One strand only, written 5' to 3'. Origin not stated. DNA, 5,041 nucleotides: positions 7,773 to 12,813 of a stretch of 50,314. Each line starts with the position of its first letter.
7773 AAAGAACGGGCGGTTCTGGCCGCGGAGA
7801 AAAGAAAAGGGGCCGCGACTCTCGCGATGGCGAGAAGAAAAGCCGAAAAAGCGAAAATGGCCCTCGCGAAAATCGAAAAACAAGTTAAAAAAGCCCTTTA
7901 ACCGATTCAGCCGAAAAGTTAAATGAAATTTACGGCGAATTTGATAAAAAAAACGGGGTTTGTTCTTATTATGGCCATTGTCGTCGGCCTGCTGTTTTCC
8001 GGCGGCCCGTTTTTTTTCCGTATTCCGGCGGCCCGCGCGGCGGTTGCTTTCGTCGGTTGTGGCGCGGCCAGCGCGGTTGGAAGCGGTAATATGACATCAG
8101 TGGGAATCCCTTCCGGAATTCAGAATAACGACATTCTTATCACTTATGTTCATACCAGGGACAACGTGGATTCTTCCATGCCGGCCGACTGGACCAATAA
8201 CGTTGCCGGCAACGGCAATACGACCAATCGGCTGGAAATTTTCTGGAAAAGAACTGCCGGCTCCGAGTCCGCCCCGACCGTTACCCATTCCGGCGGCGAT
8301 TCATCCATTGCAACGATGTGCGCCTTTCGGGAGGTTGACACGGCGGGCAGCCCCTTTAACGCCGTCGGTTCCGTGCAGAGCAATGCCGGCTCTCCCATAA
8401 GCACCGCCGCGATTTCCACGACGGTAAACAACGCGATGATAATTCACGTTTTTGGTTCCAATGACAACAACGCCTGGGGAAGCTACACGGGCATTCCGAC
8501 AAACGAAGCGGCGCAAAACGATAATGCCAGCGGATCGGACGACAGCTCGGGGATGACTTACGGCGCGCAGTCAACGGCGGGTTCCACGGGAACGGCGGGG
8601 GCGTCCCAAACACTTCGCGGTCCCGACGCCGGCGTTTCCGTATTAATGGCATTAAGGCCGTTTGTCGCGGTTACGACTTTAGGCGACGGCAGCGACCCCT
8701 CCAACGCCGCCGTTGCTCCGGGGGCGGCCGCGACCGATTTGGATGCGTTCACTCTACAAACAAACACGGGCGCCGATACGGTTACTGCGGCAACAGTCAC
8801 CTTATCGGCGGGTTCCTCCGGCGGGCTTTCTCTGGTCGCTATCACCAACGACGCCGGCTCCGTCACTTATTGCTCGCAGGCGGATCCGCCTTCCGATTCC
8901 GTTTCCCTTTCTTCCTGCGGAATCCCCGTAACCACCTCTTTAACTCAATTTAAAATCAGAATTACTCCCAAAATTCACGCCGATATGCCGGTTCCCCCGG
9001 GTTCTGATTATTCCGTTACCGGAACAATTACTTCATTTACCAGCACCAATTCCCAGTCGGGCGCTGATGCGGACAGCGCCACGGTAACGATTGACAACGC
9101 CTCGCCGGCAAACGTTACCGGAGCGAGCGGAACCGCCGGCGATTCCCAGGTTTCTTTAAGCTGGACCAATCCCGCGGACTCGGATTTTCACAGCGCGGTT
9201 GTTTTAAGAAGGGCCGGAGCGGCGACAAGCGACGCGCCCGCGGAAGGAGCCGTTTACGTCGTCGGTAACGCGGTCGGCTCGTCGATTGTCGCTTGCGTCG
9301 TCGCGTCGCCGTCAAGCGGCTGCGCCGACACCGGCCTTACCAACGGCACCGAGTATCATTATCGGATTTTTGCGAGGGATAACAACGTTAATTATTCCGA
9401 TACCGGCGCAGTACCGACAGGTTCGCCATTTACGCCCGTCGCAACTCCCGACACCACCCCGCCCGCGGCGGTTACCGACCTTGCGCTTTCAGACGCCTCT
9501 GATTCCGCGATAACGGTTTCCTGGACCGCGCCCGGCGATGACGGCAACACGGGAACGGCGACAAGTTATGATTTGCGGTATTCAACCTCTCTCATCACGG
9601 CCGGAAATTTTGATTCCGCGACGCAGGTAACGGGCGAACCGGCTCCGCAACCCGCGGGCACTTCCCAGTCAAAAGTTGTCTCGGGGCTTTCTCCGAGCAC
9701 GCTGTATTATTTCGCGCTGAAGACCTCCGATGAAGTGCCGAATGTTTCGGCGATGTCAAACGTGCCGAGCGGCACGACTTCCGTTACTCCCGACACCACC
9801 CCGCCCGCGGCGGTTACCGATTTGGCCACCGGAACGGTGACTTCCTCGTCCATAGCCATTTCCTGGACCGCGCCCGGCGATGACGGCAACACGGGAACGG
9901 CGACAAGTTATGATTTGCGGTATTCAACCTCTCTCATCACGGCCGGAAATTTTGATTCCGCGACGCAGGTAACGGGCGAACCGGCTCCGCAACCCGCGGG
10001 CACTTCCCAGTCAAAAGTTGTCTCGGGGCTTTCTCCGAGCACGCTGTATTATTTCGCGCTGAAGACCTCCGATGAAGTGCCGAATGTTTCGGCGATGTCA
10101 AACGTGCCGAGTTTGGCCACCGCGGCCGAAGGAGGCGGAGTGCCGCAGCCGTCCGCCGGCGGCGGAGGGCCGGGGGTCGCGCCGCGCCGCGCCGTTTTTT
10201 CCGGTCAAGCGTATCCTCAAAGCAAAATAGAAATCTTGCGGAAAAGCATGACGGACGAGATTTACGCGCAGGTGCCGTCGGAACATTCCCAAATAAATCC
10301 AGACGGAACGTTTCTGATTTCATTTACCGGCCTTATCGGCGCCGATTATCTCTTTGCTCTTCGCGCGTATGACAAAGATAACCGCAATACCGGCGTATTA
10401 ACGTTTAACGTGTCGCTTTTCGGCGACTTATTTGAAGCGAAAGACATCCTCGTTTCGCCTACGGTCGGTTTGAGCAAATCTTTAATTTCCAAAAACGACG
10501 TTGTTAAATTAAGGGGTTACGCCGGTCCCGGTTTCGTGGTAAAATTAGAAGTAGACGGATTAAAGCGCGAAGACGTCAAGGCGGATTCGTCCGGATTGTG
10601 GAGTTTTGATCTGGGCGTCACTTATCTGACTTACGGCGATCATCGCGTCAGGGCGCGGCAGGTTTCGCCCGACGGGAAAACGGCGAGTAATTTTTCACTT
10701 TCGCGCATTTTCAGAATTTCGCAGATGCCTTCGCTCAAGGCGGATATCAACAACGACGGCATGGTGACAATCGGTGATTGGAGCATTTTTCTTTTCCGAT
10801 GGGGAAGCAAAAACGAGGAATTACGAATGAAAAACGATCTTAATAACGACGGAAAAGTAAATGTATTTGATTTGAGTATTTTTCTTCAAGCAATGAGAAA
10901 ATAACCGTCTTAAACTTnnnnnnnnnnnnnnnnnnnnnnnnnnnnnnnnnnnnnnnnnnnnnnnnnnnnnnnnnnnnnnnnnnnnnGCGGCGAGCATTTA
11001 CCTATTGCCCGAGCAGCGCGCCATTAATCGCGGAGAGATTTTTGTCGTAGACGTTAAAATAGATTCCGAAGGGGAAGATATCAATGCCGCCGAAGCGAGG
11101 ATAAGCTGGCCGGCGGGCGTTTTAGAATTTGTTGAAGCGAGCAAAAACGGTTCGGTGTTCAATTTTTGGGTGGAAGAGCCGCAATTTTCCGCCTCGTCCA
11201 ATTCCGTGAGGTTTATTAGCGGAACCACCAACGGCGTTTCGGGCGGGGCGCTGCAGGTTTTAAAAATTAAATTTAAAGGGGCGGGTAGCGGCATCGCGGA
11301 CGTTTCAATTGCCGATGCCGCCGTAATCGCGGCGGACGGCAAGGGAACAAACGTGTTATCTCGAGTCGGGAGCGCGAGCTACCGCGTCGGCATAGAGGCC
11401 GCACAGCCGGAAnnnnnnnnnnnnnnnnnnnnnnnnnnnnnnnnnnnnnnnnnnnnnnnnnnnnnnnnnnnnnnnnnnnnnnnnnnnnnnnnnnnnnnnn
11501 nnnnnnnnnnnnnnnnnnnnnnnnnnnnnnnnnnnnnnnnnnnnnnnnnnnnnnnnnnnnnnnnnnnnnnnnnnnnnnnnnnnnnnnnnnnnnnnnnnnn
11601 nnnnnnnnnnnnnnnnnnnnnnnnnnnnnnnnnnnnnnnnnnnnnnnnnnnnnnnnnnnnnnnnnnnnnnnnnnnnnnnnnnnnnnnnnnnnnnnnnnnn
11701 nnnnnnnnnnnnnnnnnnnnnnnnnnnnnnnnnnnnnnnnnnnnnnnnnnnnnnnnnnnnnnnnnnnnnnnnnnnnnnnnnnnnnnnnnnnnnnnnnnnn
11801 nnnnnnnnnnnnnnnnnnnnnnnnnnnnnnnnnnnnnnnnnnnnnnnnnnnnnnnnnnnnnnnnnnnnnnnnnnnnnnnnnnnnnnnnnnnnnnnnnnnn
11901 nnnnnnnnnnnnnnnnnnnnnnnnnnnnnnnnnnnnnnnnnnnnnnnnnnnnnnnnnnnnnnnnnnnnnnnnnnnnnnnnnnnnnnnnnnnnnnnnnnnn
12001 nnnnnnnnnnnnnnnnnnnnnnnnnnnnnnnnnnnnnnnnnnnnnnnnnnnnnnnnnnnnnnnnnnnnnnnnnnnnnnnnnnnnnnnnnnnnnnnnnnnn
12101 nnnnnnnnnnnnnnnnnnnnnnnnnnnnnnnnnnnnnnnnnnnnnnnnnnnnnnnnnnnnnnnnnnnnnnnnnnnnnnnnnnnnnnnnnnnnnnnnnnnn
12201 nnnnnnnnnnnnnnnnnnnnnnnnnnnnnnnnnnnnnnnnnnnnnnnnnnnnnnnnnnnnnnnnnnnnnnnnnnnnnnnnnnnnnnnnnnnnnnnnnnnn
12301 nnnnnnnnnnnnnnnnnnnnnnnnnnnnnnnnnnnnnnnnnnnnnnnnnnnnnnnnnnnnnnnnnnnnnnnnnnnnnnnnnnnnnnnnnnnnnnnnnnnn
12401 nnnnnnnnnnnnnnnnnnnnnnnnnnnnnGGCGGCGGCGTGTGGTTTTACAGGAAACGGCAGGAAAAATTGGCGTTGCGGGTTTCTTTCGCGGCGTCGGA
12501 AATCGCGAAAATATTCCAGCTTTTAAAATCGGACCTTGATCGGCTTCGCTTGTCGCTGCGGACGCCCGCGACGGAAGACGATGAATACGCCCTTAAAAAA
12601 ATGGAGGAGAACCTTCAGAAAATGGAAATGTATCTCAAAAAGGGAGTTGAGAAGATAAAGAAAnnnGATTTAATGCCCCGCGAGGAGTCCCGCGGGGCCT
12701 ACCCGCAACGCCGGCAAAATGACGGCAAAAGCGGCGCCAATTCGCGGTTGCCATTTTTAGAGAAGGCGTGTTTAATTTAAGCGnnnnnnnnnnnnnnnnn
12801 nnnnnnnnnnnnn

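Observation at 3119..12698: Candidate 9.5-kb operon coupling a sensor kinase and multiple receivers to a dockerin/cohesin surface pair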

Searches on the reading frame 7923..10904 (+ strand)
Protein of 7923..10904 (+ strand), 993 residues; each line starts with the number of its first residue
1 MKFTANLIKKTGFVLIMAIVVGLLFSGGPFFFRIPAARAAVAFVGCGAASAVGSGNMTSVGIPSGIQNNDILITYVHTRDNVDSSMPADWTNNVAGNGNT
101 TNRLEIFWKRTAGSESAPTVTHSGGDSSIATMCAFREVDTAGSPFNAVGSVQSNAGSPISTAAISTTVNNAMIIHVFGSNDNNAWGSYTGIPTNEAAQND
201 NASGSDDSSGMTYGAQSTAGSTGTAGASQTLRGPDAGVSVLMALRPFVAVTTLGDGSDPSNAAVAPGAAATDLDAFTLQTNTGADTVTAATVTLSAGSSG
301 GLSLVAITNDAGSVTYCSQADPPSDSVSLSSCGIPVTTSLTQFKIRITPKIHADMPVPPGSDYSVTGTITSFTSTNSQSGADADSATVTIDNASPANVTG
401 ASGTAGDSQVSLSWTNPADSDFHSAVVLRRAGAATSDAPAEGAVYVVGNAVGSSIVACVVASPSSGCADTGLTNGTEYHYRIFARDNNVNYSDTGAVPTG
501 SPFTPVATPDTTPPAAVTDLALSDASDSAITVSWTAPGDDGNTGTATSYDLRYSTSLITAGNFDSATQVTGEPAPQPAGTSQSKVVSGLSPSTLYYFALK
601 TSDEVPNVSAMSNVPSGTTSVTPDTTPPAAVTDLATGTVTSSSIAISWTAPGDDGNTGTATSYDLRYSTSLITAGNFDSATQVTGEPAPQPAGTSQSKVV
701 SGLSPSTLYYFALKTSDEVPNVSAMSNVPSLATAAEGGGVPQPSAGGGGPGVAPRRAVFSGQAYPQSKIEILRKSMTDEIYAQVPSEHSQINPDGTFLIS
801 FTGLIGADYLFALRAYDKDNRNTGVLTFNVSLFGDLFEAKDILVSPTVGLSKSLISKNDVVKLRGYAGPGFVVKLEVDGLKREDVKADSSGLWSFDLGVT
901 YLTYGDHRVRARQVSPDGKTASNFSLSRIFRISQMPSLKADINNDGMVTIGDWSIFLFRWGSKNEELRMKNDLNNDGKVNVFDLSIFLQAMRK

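Call 4: search_protein_families(library=pfam, proteins=[window:7923-10904:+], max_evalue=0.01)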
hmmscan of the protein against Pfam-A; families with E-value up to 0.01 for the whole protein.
window:7923-10904:+ (993 aa): 6 families
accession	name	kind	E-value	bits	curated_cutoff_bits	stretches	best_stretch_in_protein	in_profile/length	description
PF00041.27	fn3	-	7.7e-18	64.9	25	2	516-601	2-68/84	Fibronectin type III domain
PF16656.11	Pur_ac_phosph_N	-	3.7e-13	50.3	30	2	520-607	6-84/93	Purple acid Phosphatase, N-terminal domain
PF10179.15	NDNF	-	4.1e-05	24.1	27.3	0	579-612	86-119/127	Neuron-derived neurotrophic factor, first Fn(III) domain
PF00404.24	Dockerin_1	-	5.5e-05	23.7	22.9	1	940-986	2-51/57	Dockerin type I domain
PF16655.11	PhoD_N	-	0.00019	22.3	30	0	470-487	64-81/90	PhoD-like phosphatase, N-terminal domain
PF14292.12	SusE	-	0.002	18.7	25.2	1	507-568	12-68/106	SusE outer membrane protein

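Call 53: search_protein_families(library=ncbifam, proteins=[window:7923-10904:+], max_evalue=0.01)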
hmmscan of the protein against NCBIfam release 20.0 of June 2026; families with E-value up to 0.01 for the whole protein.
window:7923-10904:+ (993 aa): 3 families
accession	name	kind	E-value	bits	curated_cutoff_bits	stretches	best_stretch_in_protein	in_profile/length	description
TIGR00868.1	hCaCC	subfamily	1.3e-16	59.7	900.85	2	611-727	742-860/863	calcium-activated chloride channel protein 1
NF041611.1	exoglucan_CbhB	equivalog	1.4e-08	33.2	1950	2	580-736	751-889/997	exoglucanase CbhB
NF041540.1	dockerin_GC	domain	0.0032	17.8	29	0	940-990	3-62/67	GC-type dockerin domain-anchored protein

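Call 54: search_solved_structures(query=window:7923-10904:+, max_evalue=0.1)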
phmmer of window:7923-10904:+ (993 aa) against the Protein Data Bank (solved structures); distinct sequences matched with E-value up to 0.1: 13.
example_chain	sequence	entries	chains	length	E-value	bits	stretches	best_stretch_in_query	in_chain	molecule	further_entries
7s7k_A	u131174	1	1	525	5.1e-06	28.3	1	503-676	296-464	Ephrin type-B receptor 2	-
3p4l_A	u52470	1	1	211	0.00015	23.5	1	579-674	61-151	Neogenin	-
4bq8_A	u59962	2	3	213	0.00092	20.8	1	579-674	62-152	NEOGENIN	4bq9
6tpw_A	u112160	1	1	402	0.0012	20.5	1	501-668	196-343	Receptor-type tyrosine-protein phosphatase F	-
6tpt_A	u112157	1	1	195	0.0013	20.4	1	561-668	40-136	Receptor-type tyrosine-protein phosphatase F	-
7ndg_B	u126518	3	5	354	0.0013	20.3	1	503-715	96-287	Neogenin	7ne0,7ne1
6z3m_E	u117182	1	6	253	0.0014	20.2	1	579-716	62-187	Neogenin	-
6tpu_A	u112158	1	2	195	0.0017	20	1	582-668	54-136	Receptor-type tyrosine-protein phosphatase F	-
4bq6_A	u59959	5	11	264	0.0018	19.9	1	579-716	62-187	NEOGENIN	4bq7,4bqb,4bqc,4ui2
1k85_A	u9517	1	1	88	0.0026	19.3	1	628-732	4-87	CHITINASE A1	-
1uey_A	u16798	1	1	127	0.0029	19.2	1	505-574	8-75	KIAA0343 protein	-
2y3n_B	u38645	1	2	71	0.0041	18.7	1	937-989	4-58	CELLULOSOMAL FAMILY-48 PROCESSIVE GLYCOSIDE HYDROLASE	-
6x3a_A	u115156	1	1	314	0.0096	17.5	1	511-712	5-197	Receptor-type tyrosine-protein phosphatase delta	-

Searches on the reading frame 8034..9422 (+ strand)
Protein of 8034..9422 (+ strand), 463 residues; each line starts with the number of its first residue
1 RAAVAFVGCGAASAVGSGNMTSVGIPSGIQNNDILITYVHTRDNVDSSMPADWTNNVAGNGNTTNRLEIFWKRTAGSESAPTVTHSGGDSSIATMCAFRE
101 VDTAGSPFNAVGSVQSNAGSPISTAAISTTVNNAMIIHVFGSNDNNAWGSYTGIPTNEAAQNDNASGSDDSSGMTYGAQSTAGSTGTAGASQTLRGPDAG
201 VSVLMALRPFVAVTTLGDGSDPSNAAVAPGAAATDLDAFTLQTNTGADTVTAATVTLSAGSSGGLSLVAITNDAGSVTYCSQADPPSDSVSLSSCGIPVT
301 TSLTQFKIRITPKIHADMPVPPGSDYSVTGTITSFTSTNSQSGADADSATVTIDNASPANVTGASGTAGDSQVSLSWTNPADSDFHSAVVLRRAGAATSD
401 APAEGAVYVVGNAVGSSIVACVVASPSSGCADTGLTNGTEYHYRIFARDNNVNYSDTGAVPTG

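Call 71: find_homologous_proteins(query=window:8034-9422:+, max_evalue=0.001)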
Query window:8034-9422:+ (463 aa): 68 proteins with E <= 0.001 among 8000 candidates.
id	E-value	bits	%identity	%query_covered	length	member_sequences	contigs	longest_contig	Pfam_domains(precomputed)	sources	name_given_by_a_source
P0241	7.2e-206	703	72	100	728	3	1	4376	PF00041.28,PF16656.12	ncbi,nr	ncbi:MAG: fibronectin type III domain-containing protein, partial [Candidatus Magasanikbacteria bact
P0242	3.4e-185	635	54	54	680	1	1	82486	PF00041.28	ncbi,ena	-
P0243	8.7e-160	551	88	66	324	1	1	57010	-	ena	-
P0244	1.9e-153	530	57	54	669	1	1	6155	PF00041.28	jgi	jgi:hypothetical protein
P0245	2.9e-147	510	53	54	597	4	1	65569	-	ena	-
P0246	3.3e-119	417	55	54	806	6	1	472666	-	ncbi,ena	-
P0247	3.2e-111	391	76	43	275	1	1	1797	-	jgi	-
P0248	2.8e-104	368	46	99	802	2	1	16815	-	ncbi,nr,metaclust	ncbi:MAG: Fibronectin type III domain protein [Parcubacteria group bacterium GW2011_GWB1_45_9]|nr:MA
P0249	1.6e-99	352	55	72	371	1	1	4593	-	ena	-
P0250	4.0e-98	348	47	99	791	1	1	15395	PF00404.25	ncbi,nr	ncbi:MAG: hypothetical protein HYT20_03175 [Candidatus Nealsonbacteria bacterium]|nr:hypothetical pr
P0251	4.2e-93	331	49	51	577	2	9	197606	PF00041.28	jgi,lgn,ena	-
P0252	3.8e-92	328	44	95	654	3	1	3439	-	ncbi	-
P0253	1.8e-89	319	57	54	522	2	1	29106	-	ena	-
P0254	4.2e-89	318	72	45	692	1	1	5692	PF00041.28,PF16656.12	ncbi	-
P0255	9.7e-89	317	45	100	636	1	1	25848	-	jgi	jgi:hypothetical protein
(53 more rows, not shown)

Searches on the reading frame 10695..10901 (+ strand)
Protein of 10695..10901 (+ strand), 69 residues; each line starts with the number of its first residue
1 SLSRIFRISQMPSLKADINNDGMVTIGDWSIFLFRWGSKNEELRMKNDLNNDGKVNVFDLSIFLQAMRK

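Call 10: search_protein_families(library=pfam, proteins=[window:10695-10901:+], max_evalue=10)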
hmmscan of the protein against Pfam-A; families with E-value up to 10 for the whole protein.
seq(69 aa): 6 families
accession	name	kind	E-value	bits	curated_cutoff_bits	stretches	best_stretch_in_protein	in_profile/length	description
PF00404.24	Dockerin_1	-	2.5e-06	28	22.9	1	16-62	2-51/57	Dockerin type I domain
PF00036.39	EF-hand_1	-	0.00012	21.8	25.4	2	48-66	10-28/29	EF hand domain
PF13405.12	EF-hand_6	-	0.0032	17.5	25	1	48-67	10-29/30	EF-hand domain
PF13202.12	EF-hand_5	-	0.016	15.1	25.9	2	48-61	9-22/25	EF hand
PF13499.12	EF-hand_7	-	0.019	15.7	30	1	16-60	11-62/67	EF-hand domain pair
PF04319.19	NifZ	-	0.069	13.3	27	1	5-37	3-35/73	NifZ domain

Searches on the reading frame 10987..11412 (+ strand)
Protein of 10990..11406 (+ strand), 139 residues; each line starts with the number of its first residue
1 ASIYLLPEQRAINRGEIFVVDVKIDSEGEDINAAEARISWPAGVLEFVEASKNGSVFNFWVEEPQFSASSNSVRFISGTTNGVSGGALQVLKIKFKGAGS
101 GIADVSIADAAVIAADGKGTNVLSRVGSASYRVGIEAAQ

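Call 10: search_protein_families(library=pfam, proteins=[window:10990-11406:+], max_evalue=10)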
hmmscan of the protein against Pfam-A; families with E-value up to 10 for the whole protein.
seq(139 aa): 0 families

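Call 55: predict_structure(alignment_id=A3)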
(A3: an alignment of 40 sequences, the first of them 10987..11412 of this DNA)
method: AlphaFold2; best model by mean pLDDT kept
length: 142 residues; sequences in the alignment: 40
mean_pLDDT: 91.6   pTM: 0.85
mean pLDDT of the five models: 91.6, 91.5, 89.4, 86.5, 84.2
residues with pLDDT >= 90: 116; 70-90: 20; 50-70: 3; < 50: 3
segments of 3 or more residues with pLDDT < 50: none
pLDDT, mean of each block of 10 residues (from residue 1): 96 95 95 95 94 92 86 94 91 96 95 92 95 75 48
secondary structure, 60 per line:
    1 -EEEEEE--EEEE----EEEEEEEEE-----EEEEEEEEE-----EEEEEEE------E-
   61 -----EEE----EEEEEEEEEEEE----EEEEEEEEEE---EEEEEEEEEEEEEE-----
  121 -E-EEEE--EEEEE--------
elements in order: E2-7 E10-13 E18-26 E32-40 E46-52 E66-68 E73-84 E89-98 E102-115 E124-127 E130-134

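Call 58: fold_search(model_id=the predicted structure, library=pdb)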
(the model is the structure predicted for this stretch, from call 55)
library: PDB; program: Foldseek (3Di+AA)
matches with E <= 10: 2000; with E <= 0.001: 74
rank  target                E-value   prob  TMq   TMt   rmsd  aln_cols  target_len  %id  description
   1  2xdh                  4.8e-09  1.00  0.71  0.73   2.9       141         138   18  Non-cellulosomal cohesin from the hyperthermophilic archaeon Archaeoglobus fulgidus (released 2010-05-26)
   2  1g1k_A                8.6e-09  1.00  0.66  0.66   4.5       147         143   18  COHESIN MODULE FROM THE CELLULOSOME OF CLOSTRIDIUM CELLULOLYTICUM (released 2000-11-22)
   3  5n5p_A                1.0e-08  1.00  0.66  0.68   3.9       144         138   14  Crystal structure of Ruminococcus flavefaciens' type III complex containing the fifth cohesin from scaffoldin B and th (released 2018-02-28)
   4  5n5p_C                1.2e-08  1.00  0.66  0.68   3.9       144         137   14  Crystal structure of Ruminococcus flavefaciens' type III complex containing the fifth cohesin from scaffoldin B and th (released 2018-02-28)
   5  2vn6_A                1.7e-08  1.00  0.68  0.64   3.7       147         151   18  The Clostridium cellulolyticum dockerin displays a dual binding mode for its cohesin partner (released 2008-05-13)
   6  6kge_A                1.9e-08  1.00  0.70  0.71   3.5       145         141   14  Crystal structure of CaDoc0917(R16D)-CaCohA2 complex at pH 5.5 (released 2020-07-08)
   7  4dh2_C                2.6e-08  1.00  0.72  0.67   3.7       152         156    8  Crystal structure of Coh-OlpC(Cthe_0452)-Doc435(Cthe_0435) complex: A novel type I Cohesin-Dockerin complex from Clost (released 2012-11-28)
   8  2jh2_A                2.6e-08  1.00  0.64  0.67   3.8       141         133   18  X-ray crystal structure of a cohesin-like module from Clostridium perfringens (released 2007-11-06)
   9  6kgf_C                2.9e-08  1.00  0.70  0.68   3.5       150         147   13  Crystal structure of CaDoc0917(R16D)-CaCohA2 complex at pH 8.2 (released 2020-07-08)
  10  2vn5_C                3.0e-08  1.00  0.69  0.67   3.6       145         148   17  The Clostridium cellulolyticum dockerin displays a dual binding mode for its cohesin partner (released 2008-05-20)
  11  6kgf_A                3.6e-08  1.00  0.71  0.71   3.4       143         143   15  Crystal structure of CaDoc0917(R16D)-CaCohA2 complex at pH 8.2 (released 2020-07-08)
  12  2w1n                  3.8e-08  1.00  0.65  0.44   5.4       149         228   17  cohesin and fibronectin type-III double module construct from the Clostridium perfringens glycoside hydrolase GH84C (released 2009-02-03)
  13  5nrm_A                4.6e-08  1.00  0.73  0.74   3.0       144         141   18  Crystal structure of the sixth cohesin from Acetivibrio cellulolyticus' scaffoldin B in complex with Cel5 dockerin S51 (released 2018-01-31)
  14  4dh2_A                4.6e-08  1.00  0.72  0.66   3.7       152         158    8  Crystal structure of Coh-OlpC(Cthe_0452)-Doc435(Cthe_0435) complex: A novel type I Cohesin-Dockerin complex from Clost (released 2012-11-28)
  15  5aoz                  6.1e-08  1.00  0.65  0.65   4.3       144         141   15  High resolution SeMet structure of the third cohesin from Ruminococcus flavefaciens scaffoldin protein, ScaB (released 2016-09-28)
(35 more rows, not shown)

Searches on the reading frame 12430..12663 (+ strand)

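Call 86: search_protein_families(library=pfam, proteins=[window:12430-12663:+], max_evalue=1)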
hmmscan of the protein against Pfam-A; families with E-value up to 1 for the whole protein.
window:12430-12663:+ (78 aa): 1 family
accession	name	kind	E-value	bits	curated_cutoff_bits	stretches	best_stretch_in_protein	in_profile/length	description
PF25101.1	Spectrin_7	-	0.037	14.8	27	1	28-71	2-45/99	Animal spectrin repeats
